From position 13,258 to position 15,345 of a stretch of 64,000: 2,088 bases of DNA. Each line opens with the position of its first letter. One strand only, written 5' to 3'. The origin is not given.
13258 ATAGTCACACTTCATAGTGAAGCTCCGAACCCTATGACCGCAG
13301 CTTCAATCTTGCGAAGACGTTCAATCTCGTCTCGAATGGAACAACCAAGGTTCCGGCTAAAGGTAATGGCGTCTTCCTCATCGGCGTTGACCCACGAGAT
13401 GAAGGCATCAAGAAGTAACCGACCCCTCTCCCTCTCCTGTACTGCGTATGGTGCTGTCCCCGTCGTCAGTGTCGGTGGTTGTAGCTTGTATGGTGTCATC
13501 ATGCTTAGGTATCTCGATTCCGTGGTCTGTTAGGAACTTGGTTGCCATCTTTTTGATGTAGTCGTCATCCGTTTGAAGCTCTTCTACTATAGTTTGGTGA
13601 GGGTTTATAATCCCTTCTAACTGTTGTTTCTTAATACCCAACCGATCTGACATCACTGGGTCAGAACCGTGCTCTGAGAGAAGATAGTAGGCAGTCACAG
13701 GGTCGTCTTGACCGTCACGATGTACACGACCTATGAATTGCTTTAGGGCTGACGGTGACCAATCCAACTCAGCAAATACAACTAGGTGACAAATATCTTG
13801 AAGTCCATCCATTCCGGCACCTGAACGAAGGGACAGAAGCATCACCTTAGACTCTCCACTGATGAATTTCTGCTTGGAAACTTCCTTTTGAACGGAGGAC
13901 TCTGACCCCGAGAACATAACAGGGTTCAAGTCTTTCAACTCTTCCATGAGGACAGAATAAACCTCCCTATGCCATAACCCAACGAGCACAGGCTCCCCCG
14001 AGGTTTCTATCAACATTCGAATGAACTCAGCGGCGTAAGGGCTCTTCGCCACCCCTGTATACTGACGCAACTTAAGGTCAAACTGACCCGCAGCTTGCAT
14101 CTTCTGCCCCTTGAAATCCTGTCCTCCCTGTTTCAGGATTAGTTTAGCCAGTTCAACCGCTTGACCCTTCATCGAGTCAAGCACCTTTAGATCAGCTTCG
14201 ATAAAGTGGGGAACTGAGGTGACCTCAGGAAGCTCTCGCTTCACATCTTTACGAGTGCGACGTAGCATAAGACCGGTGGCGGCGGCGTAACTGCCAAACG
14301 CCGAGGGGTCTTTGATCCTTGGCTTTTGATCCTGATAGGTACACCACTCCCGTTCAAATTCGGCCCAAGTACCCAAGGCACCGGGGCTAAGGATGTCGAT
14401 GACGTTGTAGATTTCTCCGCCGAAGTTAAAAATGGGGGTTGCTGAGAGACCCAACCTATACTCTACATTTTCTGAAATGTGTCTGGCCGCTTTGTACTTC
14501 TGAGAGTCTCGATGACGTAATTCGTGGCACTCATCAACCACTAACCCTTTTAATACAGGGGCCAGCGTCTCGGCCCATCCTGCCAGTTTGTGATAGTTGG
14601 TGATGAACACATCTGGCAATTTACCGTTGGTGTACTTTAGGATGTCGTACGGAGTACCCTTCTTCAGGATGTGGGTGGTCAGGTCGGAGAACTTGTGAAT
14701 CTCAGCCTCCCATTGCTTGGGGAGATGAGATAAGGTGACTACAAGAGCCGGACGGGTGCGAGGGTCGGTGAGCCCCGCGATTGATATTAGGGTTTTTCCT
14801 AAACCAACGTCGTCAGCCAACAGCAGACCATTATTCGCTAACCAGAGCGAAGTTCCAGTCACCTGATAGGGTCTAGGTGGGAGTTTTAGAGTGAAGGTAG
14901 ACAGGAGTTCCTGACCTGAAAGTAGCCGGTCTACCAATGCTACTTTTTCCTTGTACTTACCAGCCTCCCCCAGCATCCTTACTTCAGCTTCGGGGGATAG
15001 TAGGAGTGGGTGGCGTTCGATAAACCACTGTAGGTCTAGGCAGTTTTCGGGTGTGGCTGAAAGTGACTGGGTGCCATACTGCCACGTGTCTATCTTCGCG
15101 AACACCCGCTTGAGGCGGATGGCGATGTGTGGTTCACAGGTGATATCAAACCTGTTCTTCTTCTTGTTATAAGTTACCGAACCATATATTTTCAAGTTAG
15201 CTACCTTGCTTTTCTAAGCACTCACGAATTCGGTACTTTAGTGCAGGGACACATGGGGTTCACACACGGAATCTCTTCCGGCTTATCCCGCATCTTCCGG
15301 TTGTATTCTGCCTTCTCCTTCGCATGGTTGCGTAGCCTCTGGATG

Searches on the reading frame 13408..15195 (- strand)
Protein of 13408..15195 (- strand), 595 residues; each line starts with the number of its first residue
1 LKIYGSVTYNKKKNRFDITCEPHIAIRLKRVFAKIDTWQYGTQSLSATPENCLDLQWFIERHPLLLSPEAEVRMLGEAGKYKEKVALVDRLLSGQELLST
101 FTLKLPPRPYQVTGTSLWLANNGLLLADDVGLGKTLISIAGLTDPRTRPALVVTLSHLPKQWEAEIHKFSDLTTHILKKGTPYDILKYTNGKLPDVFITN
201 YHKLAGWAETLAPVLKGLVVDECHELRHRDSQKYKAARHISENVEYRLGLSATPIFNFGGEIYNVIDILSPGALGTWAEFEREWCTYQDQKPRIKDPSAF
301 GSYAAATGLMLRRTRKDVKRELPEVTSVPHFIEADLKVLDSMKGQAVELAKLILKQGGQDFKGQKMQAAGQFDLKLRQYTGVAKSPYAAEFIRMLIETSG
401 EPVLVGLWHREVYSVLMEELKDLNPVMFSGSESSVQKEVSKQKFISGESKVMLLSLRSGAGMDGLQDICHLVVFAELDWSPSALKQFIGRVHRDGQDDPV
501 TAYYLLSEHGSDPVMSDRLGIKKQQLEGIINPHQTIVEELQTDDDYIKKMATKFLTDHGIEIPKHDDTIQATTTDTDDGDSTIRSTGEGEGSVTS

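Call 17: search_protein_families(library=pfam, proteins=[window:13408-15195:-], max_evalue=0.01)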
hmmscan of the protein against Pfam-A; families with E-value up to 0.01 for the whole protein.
window:13408-15195:- (595 aa): 4 families
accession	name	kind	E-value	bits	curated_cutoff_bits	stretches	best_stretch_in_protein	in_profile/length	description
PF00176.29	SNF2-rel_dom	-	2.5e-25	89.6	24.9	1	120-333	16-240/290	SNF2-related domain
PF04851.21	ResIII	-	4.9e-10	40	22.5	1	105-255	2-163/164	Type III restriction enzyme, res subunit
PF00270.35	DEAD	-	2.1e-08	34.5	26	1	109-255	2-161/167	DEAD/DEAH box helicase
PF00271.37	Helicase_C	-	4.8e-06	27.2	23.5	1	394-495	9-110/110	Helicase conserved C-terminal domain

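Call 20: search_dna_similar(query=window:13408-15195:-, collection=phages, mode=protein, max_evalue=0.00001)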
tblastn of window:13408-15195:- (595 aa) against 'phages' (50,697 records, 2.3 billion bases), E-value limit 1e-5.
Records with a match: 410; places in all: 411; records where one place covers at least 80% of the query: 37.
Best place of each record, by identity: <60% 410.
By first word of the organism name: Gordonia 107; Arthrobacter 90; Caulobacter 35; Bacillus 21; Vibrio 15; Bacteriophage 14; Clostridium 13; Bacteroides 10; Pseudomonas 8; Listeria 7; and 42 more.
By host as written in the record: Gordonia terrae 3612 83; Arthrobacter sp. ATCC 21022 81; - 36; Caulobacter vibrioides CB15 20; Gordonia sp. 7; Clostridium perfringens 7; Listeria monocytogenes 6; Caulobacter vibrioides 6; and 111 more.
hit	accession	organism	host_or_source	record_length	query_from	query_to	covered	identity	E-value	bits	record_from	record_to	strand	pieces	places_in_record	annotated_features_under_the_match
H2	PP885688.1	Tunturiibacter phage Tunturi_5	Tunturiibacter psychrotolerans X4BP1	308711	1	564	95%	55.8%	0e+0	664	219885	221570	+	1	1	DNA helicase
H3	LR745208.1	uncultured phage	metagenomic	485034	5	559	93%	50.5%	4e-175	556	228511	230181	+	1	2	record has no annotation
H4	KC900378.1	Pseudomonas phage LKA5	Pseudomonas aeruginosa PAO1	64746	4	564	94%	43.6%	9e-151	486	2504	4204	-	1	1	hypothetical protein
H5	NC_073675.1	Pseudomonas phage LKA5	Pseudomonas aeruginosa PAO1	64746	4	564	94%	43.6%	9e-151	486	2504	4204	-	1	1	hypothetical protein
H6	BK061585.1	Pseudomonas phage vB_PaeP-D14I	Pseudomonas aeruginosa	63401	4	564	94%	43.6%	1e-150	486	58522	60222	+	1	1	putative helicase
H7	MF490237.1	Pseudomonas phage vB_PaeP_E220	-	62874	4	564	94%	43.6%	1e-150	485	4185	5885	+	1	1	hypothetical protein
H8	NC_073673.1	Pseudomonas phage vB_PaeP_E220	-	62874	4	564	94%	43.6%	1e-150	485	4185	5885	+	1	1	hypothetical protein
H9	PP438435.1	Dolichospermum phage Dfl-JY45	Dolichospermum flos-aquae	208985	16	555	91%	45.1%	1e-134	439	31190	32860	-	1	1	hypothetical protein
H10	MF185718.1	Arthrobacter phage Colucci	Arthrobacter sp. ATCC 21022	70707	2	555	93%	41.6%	3e-126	415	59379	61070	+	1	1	93: DNA helicase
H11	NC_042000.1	Arthrobacter phage Colucci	Arthrobacter sp. ATCC 21022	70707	2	555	93%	41.6%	3e-126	415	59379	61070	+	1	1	93: helicase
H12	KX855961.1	Arthrobacter phage EdgarPoe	Arthrobacter sp. ATCC 21022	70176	2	555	93%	41.3%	3e-130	426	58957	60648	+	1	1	DNA helicase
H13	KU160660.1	Arthrobacter phage PrincessTrina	Arthrobacter sp. ATCC 21022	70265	2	555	93%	41.3%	3e-130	426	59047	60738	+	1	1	91: DNA helicase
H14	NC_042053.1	Arthrobacter phage PrincessTrina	Arthrobacter sp. ATCC 21022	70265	2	555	93%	41.3%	3e-130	426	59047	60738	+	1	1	91: helicase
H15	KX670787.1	Arthrobacter phage Chocolat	Arthrobacter sp. ATCC 21022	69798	2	555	93%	41.3%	5e-128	420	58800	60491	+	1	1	DNA helicase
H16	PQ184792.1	Arthrobacter phage JaNo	Arthrobacter sp. ATCC 21022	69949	2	555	93%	41.3%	5e-128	420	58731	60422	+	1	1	89: DNA helicase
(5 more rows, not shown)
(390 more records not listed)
